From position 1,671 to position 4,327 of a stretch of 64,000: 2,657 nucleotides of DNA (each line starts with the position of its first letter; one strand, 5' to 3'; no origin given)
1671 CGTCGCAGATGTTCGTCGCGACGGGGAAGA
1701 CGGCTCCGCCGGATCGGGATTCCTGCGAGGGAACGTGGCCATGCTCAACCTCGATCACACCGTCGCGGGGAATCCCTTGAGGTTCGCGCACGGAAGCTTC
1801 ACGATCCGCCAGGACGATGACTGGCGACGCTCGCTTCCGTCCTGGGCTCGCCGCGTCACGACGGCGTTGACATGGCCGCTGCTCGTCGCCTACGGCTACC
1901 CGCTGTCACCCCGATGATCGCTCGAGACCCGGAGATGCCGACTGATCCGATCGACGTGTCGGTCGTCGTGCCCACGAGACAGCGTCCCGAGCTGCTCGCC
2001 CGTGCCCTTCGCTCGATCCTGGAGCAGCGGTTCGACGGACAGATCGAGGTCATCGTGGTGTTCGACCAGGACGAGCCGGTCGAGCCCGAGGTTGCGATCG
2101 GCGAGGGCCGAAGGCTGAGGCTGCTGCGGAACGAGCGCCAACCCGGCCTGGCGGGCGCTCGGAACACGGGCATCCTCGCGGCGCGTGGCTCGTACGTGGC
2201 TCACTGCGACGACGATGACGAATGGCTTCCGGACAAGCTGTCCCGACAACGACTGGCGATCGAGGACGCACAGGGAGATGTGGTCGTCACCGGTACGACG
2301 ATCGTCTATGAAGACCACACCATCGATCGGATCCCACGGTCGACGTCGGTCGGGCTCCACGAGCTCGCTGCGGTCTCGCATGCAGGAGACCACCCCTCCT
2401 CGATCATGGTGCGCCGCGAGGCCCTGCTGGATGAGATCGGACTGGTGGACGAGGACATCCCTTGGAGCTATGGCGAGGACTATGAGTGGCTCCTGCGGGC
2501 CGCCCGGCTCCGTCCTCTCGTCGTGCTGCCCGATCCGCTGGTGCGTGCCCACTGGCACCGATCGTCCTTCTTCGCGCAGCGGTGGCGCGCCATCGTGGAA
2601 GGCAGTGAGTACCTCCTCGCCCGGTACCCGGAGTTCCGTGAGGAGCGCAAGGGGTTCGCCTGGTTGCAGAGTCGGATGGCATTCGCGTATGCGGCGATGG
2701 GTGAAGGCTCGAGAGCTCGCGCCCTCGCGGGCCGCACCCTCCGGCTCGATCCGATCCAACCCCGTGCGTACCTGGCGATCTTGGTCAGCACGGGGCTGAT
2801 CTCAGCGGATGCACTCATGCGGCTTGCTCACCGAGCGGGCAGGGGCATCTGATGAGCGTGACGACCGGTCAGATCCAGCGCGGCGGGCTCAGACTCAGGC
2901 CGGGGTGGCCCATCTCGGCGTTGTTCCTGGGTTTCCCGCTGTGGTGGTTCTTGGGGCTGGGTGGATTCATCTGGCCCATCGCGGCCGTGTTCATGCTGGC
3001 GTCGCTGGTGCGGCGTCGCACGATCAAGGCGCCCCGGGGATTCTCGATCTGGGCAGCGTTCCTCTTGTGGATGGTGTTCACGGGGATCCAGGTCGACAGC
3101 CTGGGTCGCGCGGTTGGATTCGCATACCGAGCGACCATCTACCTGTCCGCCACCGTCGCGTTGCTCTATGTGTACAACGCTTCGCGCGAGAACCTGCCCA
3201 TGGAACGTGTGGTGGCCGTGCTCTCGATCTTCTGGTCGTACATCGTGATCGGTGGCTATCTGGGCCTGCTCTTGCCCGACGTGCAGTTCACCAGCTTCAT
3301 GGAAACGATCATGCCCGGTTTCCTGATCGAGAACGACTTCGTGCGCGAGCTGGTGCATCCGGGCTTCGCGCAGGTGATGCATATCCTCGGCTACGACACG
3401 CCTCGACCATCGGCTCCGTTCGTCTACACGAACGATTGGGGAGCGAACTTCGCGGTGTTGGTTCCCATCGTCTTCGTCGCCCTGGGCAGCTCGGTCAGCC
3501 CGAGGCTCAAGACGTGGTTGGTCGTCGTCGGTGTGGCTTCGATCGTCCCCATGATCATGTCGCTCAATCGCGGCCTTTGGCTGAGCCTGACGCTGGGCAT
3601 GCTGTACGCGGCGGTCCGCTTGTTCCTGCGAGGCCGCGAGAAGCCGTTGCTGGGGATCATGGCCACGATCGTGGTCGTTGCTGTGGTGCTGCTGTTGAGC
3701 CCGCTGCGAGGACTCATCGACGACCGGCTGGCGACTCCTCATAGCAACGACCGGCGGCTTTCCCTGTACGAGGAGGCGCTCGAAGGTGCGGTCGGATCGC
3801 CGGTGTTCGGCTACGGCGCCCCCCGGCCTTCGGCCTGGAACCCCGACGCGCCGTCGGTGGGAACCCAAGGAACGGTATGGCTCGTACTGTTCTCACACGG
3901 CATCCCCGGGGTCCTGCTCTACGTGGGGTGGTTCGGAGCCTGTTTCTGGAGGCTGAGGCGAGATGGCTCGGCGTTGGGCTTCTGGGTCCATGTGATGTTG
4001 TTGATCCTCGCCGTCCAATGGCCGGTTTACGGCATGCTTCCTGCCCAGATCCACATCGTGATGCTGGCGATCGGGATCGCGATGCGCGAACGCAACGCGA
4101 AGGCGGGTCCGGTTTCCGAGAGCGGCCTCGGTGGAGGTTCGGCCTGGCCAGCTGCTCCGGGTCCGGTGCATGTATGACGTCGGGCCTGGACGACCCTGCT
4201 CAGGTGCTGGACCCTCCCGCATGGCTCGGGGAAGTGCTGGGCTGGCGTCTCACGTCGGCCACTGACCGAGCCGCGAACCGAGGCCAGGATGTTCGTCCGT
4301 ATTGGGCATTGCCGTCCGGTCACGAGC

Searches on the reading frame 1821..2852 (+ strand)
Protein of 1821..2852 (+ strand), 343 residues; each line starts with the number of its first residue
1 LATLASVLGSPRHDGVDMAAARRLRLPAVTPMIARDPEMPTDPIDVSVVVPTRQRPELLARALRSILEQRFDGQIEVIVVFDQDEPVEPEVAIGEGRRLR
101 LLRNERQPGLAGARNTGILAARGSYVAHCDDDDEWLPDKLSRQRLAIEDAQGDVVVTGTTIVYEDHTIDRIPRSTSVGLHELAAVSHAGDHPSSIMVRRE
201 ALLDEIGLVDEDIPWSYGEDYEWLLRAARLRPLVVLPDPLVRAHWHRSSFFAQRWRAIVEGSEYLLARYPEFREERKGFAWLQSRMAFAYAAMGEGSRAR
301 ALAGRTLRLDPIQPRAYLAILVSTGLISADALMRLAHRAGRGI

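Call 58: search_protein_families(library=pfam, proteins=[window:1821-2852:+], max_evalue=0.00001)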
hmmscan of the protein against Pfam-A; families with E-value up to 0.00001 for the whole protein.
window:1821-2852:+ (343 aa): 3 families
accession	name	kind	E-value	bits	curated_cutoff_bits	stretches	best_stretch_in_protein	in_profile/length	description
PF00535.33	Glycos_transf_2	-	3.5e-23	82.8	23.3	1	47-171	1-127/168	Glycosyl transferase family 2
PF13641.12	Glyco_tranf_2_3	-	1.6e-08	35.3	27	1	46-250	3-217/230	Glycosyltransferase like family 2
PF10111.15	Glyco_tranf_2_2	-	1.8e-07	31.4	27.3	1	48-244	2-218/276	Glycosyltransferase like family 2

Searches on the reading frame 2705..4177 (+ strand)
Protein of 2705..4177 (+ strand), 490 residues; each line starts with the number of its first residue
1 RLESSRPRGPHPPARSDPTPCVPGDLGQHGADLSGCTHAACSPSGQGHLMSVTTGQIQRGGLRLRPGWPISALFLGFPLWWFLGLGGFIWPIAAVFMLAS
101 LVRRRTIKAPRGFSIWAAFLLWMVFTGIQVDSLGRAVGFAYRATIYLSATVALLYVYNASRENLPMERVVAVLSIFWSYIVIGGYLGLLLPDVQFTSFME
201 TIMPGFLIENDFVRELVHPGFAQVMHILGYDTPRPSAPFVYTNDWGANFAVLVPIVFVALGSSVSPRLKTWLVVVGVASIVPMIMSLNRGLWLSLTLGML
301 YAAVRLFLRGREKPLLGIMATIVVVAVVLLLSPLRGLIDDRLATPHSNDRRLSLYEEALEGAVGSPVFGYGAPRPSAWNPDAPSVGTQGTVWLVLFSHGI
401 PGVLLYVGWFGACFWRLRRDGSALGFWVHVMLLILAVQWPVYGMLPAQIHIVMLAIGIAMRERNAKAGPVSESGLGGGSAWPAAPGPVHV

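Call 55: search_protein_families(library=pfam, proteins=[window:2705-4177:+], max_evalue=0.00001)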
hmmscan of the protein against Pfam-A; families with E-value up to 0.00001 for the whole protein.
window:2705-4177:+ (490 aa): 1 family
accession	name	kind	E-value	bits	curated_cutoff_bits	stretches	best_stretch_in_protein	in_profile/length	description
PF04932.20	Wzy_C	-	1.7e-08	34.8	31.7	1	277-407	4-149/149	O-Antigen ligase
